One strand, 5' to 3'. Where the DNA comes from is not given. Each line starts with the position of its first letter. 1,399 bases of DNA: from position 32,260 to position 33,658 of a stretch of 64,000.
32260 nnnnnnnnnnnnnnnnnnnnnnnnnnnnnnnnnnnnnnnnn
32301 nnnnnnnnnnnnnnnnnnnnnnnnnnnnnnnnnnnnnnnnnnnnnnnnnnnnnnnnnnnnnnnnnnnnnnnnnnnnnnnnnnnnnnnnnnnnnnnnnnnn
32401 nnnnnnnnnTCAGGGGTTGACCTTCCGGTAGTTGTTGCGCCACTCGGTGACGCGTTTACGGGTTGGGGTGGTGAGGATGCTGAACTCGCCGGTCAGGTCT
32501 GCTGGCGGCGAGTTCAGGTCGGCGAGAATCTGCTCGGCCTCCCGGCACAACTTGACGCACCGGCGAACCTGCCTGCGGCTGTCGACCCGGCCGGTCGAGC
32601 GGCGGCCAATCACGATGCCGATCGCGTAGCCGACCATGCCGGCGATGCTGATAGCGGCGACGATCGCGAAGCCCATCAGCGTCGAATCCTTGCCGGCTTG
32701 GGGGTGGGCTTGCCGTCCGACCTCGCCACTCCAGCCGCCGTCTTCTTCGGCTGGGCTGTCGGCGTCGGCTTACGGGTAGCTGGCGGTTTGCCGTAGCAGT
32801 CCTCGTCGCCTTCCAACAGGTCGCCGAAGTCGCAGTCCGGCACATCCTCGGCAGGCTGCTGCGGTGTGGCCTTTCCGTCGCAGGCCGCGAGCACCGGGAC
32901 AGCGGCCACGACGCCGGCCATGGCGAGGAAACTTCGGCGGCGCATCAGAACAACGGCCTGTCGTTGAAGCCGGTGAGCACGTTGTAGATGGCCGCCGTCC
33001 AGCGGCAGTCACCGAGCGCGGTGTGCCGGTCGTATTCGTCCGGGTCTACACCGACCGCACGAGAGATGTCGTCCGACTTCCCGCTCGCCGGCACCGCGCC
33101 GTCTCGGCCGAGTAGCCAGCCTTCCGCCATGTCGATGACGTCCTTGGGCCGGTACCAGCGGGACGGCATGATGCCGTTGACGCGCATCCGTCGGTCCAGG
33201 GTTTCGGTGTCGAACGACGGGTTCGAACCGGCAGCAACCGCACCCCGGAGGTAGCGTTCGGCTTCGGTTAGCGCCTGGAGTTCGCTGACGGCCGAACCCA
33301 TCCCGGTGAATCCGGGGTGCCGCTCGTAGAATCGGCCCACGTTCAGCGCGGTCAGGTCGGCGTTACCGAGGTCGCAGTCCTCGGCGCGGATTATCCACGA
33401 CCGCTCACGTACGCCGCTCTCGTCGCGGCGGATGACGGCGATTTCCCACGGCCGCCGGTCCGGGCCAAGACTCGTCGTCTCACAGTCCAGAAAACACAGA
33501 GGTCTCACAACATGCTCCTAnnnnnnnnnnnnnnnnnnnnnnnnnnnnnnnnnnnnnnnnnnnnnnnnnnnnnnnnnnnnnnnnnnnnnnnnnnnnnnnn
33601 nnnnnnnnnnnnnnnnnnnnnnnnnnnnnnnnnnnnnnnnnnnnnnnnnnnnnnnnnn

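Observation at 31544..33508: Four-gene membrane module inside the phage replication region: DnaQ-like exonuclease, Tat lipoprotein, small TM protein, SPFH/band-7 protein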

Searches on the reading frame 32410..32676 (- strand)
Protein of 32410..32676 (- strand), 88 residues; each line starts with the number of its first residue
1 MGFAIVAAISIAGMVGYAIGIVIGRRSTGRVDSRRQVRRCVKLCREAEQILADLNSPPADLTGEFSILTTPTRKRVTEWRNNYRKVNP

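Call 3: search_protein_families(library=pfam, proteins=[window:32410-32676:-], max_evalue=0.1)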
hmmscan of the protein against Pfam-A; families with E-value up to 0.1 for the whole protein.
window:32410-32676:- (88 aa): 0 families

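Call 4: search_protein_families(library=phrogs, proteins=[window:32410-32676:-], max_evalue=0.01)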
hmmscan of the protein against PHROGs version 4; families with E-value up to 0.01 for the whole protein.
window:32410-32676:- (88 aa): 0 families

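Call 15: search_protein_families(library=ncbifam, proteins=[window:32410-32676:-], max_evalue=1)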
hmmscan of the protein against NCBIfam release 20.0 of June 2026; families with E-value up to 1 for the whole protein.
window:32410-32676:- (88 aa): 0 families

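Call 16: search_protein_families(library=padloc, proteins=[window:32410-32676:-], max_evalue=1)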
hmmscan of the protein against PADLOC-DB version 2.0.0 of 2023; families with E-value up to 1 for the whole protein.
window:32410-32676:- (88 aa): 0 families

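Call 49: search_dna_similar(query=window:32410-32676:-, collection=phages, mode=protein, max_rows=30, max_evalue=1)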
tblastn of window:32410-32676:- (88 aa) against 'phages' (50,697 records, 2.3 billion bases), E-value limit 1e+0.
No match.

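Call 51: find_homologous_proteins(query=window:32410-32676:-, max_evalue=0.001)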
Query window:32410-32676:- (88 aa): 1 proteins with E <= 0.001 among 2 candidates.
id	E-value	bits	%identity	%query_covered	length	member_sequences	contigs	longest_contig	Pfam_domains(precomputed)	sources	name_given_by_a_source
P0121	8.9e-51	187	100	100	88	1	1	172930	-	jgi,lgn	-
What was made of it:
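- Tried and rejected: A single-sequence word search with the TM protein returned only itself (call 51).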

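Call 64: find_homologous_proteins(query=A2, max_evalue=0.001)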
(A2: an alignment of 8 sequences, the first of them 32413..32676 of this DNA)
Query A2 (8 sequences) (88 aa, profile of the alignment): 21 proteins with E <= 0.001 among 4718 candidates.
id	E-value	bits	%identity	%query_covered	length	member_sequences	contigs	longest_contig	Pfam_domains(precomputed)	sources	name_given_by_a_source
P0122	2.3e-31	126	-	-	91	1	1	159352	-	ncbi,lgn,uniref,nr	ncbi:hypothetical protein I0C86_41595 [Plantactinospora sp. S1510]|uniref:Uncharacterized protein n=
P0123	1.2e-29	120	32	82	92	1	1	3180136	-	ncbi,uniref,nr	ncbi:hypothetical protein OOJ91_12055 [Micromonospora lupini]|uniref:hypothetical protein n=1 Tax=Mi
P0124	3.4e-27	112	-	-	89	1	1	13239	-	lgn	-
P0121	2.4e-25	106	100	100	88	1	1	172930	-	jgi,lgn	-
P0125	2.5e-24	103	-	-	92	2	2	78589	-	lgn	-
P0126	4.3e-23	99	36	92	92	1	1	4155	-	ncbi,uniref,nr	ncbi:hypothetical protein C1I95_32320 [Micromonospora craterilacus]|uniref:Uncharacterized protein n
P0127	9.9e-23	98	27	82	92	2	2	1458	-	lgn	-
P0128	1.9e-22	97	31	97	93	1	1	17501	-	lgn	-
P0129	1.4e-21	94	-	-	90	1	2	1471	-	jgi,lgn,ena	-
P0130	4.9e-20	89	26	97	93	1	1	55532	-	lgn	-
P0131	4.9e-20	89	34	84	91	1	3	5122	-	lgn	-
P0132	4.1e-19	86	-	-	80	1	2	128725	-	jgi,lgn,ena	-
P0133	4.2e-19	86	33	97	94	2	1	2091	-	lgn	-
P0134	3.0e-18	84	34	78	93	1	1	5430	-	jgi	jgi:FlaG/FlaF family flagellin (archaellin)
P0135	3.5e-18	83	26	89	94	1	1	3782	-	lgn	-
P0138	8.7e-15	73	30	97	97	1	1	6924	-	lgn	-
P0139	1.5e-12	65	40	49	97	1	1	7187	-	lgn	-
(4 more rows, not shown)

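Call 73: predict_structure(alignment_id=A4)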
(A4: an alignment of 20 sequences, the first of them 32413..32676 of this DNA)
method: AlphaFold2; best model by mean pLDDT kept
length: 88 residues; sequences in the alignment: 20
mean_pLDDT: 71.2   pTM: 0.40
mean pLDDT of the five models: 71.2, 66.3, 64.8, 60.9, 59.3
residues with pLDDT >= 90: 0; 70-90: 55; 50-70: 33; < 50: 0
segments of 3 or more residues with pLDDT < 50: none
pLDDT, mean of each block of 10 residues (from residue 1): 79 78 62 63 77 69 62 78 75
secondary structure, 60 per line:
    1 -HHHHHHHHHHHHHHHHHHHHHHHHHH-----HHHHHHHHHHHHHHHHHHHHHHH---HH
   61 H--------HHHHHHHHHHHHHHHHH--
elements in order: H2-27 H33-55 H70-86
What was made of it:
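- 32410..32676 (-): Small bitopic partner protein, 88 aa: an N-terminal TM helix followed by a basic two-helix tail. It belongs to an unnamed family. The AlphaFold2 model is all-helical, pLDDT 71 (call 73).
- On SPFH-NfeD operon: The AlphaFold2 model is three helices with no strands (call 73).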

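Call 78: fold_search(model_id=the predicted structure, library=pdb)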
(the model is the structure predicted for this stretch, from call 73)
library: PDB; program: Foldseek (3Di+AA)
matches with E <= 10: 1; with E <= 0.001: 0
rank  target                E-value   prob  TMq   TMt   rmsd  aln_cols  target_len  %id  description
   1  4zux_a                8.6e+00  0.02  0.25  0.24  16.6        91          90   10  SAGA DUB module Ubp8/Sgf11/Sus1/Sgf73 bound to ubiqitinated nucleosome (released 2016-02-24)
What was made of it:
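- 32410..32676 (-): No Pfam, PHROG or PDB match (calls 3, 4, 78).
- On SPFH-NfeD operon: No Foldseek PDB match (call 78).
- Closest known: SPFH-NfeD operons. Different: It has no NfeD/OB-fold signal and no Pfam NfeD hit (calls 3, 73, 78).
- No DNA-binding fold was detected in the partner (calls 73, 78).
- Tried and rejected: The partner is not NfeD (calls 73, 78).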

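Call 82: find_encoding_contigs(protein=P0130, flank=4000, max_places=1)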
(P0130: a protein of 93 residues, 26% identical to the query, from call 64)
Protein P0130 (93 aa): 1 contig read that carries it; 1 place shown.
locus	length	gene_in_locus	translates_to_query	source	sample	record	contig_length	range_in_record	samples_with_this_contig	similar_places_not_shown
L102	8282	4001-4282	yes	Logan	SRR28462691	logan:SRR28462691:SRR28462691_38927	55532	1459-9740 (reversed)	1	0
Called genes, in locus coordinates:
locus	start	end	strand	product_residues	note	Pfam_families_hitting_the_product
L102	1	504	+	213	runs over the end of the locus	-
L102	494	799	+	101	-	-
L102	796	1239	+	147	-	PF26802:DUF8270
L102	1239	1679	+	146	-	-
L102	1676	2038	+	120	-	-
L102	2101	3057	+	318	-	-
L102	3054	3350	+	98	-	PF13560:HTH_31, PF01381:HTH_3, PF13443:HTH_26 (weak)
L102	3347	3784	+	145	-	-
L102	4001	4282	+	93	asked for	-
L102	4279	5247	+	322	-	-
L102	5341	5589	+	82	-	-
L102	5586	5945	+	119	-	PF01726:LexA_DNA_bind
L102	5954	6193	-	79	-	-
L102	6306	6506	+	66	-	-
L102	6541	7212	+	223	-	PF01541:GIY-YIG (faint)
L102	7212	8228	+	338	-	-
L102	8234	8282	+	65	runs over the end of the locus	-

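Call 83: find_encoding_contigs(protein=P0138, flank=4000, max_places=1)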
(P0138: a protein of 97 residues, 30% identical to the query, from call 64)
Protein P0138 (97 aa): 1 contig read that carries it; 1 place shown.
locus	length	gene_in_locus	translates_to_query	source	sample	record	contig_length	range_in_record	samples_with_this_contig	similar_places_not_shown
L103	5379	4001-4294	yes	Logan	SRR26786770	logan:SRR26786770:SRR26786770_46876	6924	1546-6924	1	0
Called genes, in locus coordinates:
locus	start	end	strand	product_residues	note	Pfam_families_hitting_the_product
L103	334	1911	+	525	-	PF05731:TROVE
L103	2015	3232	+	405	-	-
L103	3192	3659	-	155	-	PF03692:CxxCxxCC (weak)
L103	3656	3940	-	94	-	-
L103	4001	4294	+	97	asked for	-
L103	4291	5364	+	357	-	-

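Call 85: search_protein_families(library=phrogs, proteins=[L102:4279-5247:+, L103:4291-5364:+, L102:4001-4282:+, L102:3347-3784:+], max_evalue=0.01)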
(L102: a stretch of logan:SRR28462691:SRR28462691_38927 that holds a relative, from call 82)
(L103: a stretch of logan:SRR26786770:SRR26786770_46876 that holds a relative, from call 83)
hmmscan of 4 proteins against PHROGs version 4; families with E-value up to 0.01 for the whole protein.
L102:4279-5247:+ (322 aa): 2 families
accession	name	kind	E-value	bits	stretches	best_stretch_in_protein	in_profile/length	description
phrog_200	-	other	3.7e-08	33.9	1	155-314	192-349/379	lipoprotein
phrog_31970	-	unknown function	2.6e-06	28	1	67-304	90-328/340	-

L103:4291-5364:+ (357 aa): 1 family
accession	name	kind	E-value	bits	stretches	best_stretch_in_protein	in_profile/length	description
phrog_200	-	other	0.00018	21.8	1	274-329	271-334/379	lipoprotein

L102:4001-4282:+ (93 aa): 0 families

L102:3347-3784:+ (145 aa): 0 families

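Call 86: search_protein_families(library=pfam, proteins=[L102:4279-5247:+, L103:4291-5364:+], max_evalue=1)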
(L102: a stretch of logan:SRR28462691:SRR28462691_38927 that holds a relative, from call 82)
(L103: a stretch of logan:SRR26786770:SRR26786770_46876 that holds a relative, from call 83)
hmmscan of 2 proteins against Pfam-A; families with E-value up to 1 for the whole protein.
L102:4279-5247:+ (322 aa): 2 families
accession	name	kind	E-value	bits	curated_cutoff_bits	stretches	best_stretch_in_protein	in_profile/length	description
PF01145.31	Band_7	-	0.021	15.3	23.6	1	161-269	88-175/176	SPFH domain / Band 7 family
PF05928.16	Zea_mays_MuDR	-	0.071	13.2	20.8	1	227-274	2-52/207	Zea mays MURB-like protein (MuDR)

L103:4291-5364:+ (357 aa): 0 families

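Call 88: search_protein_representatives(alignment_id=A4)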
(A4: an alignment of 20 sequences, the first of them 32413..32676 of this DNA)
Query: 20 sequences, 93 profile positions. Proteins with E-value up to 0.001 (for the whole library): 170; up to 1e-10: 78; up to 1e-30: 1. The best 150 are listed.
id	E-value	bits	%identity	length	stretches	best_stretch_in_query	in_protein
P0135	2.9e-32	126.9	-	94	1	2-92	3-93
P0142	6.4e-27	109.8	-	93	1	1-90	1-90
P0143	9.2e-27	109.3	-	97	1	3-92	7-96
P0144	4.9e-26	106.9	-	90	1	1-90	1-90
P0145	1.2e-24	102.5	-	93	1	3-92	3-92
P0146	2.4e-24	101.5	-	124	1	3-92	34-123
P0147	2.9e-24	101.2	-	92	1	1-92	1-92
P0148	2.9e-23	98.0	-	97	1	2-92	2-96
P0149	6.4e-23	96.9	-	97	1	4-92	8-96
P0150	1.4e-22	95.9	-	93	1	5-91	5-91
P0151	1.8e-22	95.5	-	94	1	4-92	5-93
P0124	2.2e-22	95.2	-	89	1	1-91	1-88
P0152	4.1e-22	94.4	-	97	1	2-92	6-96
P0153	5.2e-22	94.0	-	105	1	3-90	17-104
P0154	9.2e-22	93.2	-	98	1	3-92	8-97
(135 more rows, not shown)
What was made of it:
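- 32410..32676 (-): The family has 170 clusters at 50% identity (call 88).
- Tried and rejected: A profile was needed (calls 64, 88).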

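Call 89: find_encoding_contigs(protein=P0139, flank=3500, max_places=1)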
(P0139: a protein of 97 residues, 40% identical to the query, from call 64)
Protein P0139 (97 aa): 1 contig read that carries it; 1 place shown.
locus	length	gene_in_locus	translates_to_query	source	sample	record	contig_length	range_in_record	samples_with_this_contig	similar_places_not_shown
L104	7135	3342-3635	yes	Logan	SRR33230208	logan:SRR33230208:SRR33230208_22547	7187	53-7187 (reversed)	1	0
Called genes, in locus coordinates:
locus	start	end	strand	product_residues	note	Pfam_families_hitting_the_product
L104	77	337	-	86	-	-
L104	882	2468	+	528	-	PF05731:TROVE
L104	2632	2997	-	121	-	PF03692:CxxCxxCC (weak)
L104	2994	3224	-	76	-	-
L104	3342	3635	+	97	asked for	-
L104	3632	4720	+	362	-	-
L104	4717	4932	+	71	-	-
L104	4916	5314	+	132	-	-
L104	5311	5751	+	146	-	-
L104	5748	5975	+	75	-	PF01381:HTH_3 (weak)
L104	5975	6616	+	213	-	PF02223:Thymidylate_kin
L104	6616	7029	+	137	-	-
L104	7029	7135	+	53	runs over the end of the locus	?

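Call 92: search_solved_structures(query=A5, max_evalue=10)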
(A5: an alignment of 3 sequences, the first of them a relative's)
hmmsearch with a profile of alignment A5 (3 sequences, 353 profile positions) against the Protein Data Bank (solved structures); distinct sequences matched with E-value up to 10: 8.
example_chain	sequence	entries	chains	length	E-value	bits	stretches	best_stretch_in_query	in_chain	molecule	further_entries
9urz_B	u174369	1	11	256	0.02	17.2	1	270-338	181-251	Prohibitin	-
6iqe_A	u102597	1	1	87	0.025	16.9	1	271-326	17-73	Prohibitin-2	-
9urz_D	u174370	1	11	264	0.055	15.8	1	273-344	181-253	Prohibitin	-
8rrh_B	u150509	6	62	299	0.12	14.6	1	271-336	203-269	Prohibitin-2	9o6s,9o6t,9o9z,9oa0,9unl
9unl_E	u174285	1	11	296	1.1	11.5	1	271-342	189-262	Prohibitin 1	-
8rrh_A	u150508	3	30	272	1.2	11.4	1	271-341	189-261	Prohibitin 1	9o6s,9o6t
9o9z_A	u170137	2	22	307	1.5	11.1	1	271-341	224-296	Prohibitin 1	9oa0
5gqt_A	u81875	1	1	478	1.7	10.9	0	59-84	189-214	Nitrile-specifier protein 1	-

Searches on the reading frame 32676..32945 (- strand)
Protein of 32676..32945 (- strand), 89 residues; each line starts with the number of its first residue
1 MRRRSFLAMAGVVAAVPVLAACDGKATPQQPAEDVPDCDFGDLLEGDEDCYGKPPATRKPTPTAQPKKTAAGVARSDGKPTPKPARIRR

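Call 3: search_protein_families(library=pfam, proteins=[window:32676-32945:-], max_evalue=0.1)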
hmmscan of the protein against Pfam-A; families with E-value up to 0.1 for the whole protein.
window:32676-32945:- (89 aa): 1 family
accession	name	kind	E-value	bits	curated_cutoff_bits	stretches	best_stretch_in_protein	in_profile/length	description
PF10518.14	TAT_signal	-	0.0054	17.1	22.7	1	3-20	4-21/21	TAT (twin-arginine translocation) pathway signal sequence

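Call 4: search_protein_families(library=phrogs, proteins=[window:32676-32945:-], max_evalue=0.01)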
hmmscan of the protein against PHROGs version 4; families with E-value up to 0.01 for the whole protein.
window:32676-32945:- (89 aa): 1 family
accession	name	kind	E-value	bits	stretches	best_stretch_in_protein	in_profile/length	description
phrog_35987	-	unknown function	1.3e-09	39.2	1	7-72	6-78/93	-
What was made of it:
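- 32676..32945 (-): Small lipoprotein, 89 aa: an RRxFL signal, lipobox LAAC, an acidic DCDxxD...DC motif, KPP, and a basic Pro/Thr/Lys tail. It is a shortened member of its family. PHROG 35987 at E 1.3e-9 (call 4).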

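Call 15: search_protein_families(library=ncbifam, proteins=[window:32676-32945:-], max_evalue=1)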
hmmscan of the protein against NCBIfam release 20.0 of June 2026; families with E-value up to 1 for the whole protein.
window:32676-32945:- (89 aa): 3 families
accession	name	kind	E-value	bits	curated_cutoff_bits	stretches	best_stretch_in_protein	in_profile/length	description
TIGR01409.1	TAT_signal_seq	domain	0.023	15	16.7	1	3-21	3-21/29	twin-arginine translocation signal domain-containing protein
NF037973.1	metallo_SslE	exception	0.028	11.7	3000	1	10-84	13-86/1519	lipoprotein metalloprotease SslE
TIGR02811.1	formate_TAT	hypoth_equivalog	0.14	12.5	48.45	1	2-30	10-38/66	formate dehydrogenase region TAT target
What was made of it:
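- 32676..32945 (-): The Tat HMMs score below threshold (calls 3, 15).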

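Call 16: search_protein_families(library=padloc, proteins=[window:32676-32945:-], max_evalue=1)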
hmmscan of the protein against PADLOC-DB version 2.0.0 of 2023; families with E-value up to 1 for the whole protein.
window:32676-32945:- (89 aa): 0 families

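Call 50: search_dna_similar(query=window:32676-32945:-, collection=phages, mode=protein, max_rows=30, max_evalue=1)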
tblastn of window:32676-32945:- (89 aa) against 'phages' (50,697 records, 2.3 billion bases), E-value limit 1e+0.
Records with a match: 2; places in all: 2; records where one place covers at least 80% of the query: 0.
Best place of each record, by identity: <60% 2.
By first word of the organism name: Mycobacterium 2.
By host as written in the record: Mycobacterium smegmatis str. MC2 155 1; Mycobacterium sp. 1.
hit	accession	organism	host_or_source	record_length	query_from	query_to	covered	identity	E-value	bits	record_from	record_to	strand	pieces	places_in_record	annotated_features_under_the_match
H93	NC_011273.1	Mycobacterium phage Myrna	Mycobacterium smegmatis str. MC2 155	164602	25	52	31%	50.0%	3e-1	34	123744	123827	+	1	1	212: gp212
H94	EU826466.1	Mycobacterium phage Myrna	Mycobacterium sp.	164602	25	52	31%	50.0%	3e-1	34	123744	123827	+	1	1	212: hypothetical protein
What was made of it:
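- Tried and rejected: tblastn of the TM protein and the lipoprotein against sequenced phages found none and only a chance-level hit (calls 49, 50).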

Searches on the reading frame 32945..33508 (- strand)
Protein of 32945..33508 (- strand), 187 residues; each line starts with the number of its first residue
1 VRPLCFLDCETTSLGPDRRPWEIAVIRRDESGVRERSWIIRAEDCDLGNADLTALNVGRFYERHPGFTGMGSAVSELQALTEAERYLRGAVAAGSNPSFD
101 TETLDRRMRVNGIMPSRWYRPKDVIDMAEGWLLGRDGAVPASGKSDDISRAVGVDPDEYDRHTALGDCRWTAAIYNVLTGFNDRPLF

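Call 3: search_protein_families(library=pfam, proteins=[window:32945-33508:-], max_evalue=0.1)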
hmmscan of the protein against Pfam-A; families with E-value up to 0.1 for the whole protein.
window:32945-33508:- (187 aa): 1 family
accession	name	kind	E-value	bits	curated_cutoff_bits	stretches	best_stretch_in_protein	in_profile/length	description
PF00929.31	RNase_T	-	1.9e-05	25.7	24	0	75-175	69-164/164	Exonuclease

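Call 4: search_protein_families(library=phrogs, proteins=[window:32945-33508:-], max_evalue=0.01)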
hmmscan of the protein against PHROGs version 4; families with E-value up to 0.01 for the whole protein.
window:32945-33508:- (187 aa): 1 family
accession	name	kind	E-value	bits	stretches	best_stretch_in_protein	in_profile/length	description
phrog_192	-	DNA, RNA and nucleotide metabolism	1.9e-23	84.4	1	1-179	105-271/397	DNA polymerase exonuclease subunit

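Call 15: search_protein_families(library=ncbifam, proteins=[window:32945-33508:-], max_evalue=1)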
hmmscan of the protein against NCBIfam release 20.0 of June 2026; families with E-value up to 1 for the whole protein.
window:32945-33508:- (187 aa): 2 families
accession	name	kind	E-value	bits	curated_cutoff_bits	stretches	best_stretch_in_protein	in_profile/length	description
NF006601.0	PRK09145.1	equivalog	0.07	12.5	189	0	6-18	33-45/207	3'-5' exonuclease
TIGR01406.1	dnaQ_proteo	equivalog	0.25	10.9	222.7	1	85-183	78-173/231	DNA polymerase III subunit epsilon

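Call 16: search_protein_families(library=padloc, proteins=[window:32945-33508:-], max_evalue=1)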
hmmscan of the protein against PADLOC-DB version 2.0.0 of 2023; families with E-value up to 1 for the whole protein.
window:32945-33508:- (187 aa): 3 families
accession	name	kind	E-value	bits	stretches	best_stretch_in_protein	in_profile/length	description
PDLC01247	DEDDh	-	5.9e-09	34.7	1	5-175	1-138/139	"CAS-I,CAS-II,CAS-III,CAS-IV,CAS-V,CAS-VI; associated"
PDLC05027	PDC-S48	-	3.4e-06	24.4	1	7-178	9-166/411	-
PDLC05028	PDC-S48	-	0.049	10.2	0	6-29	22-47/512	-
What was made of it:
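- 32945..33508 (-): DnaQ-like DEDDh 3'-5' exonuclease, 187 aa. It shares the operon but is a variable neighbour of the membrane genes. RNase_T 25.7 bits, PHROG 192 at 1.9e-23, PADLOC DEDDh at 5.9e-9 (calls 3, 4, 16).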

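Call 75: search_solved_structures(query=window:32945-33508:-, max_evalue=1, show_alignments=2)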
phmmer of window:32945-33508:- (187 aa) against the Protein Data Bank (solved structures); distinct sequences matched with E-value up to 1: 0.
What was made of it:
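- Tried and rejected: phmmer of the exonuclease against PDB found nothing (call 75).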
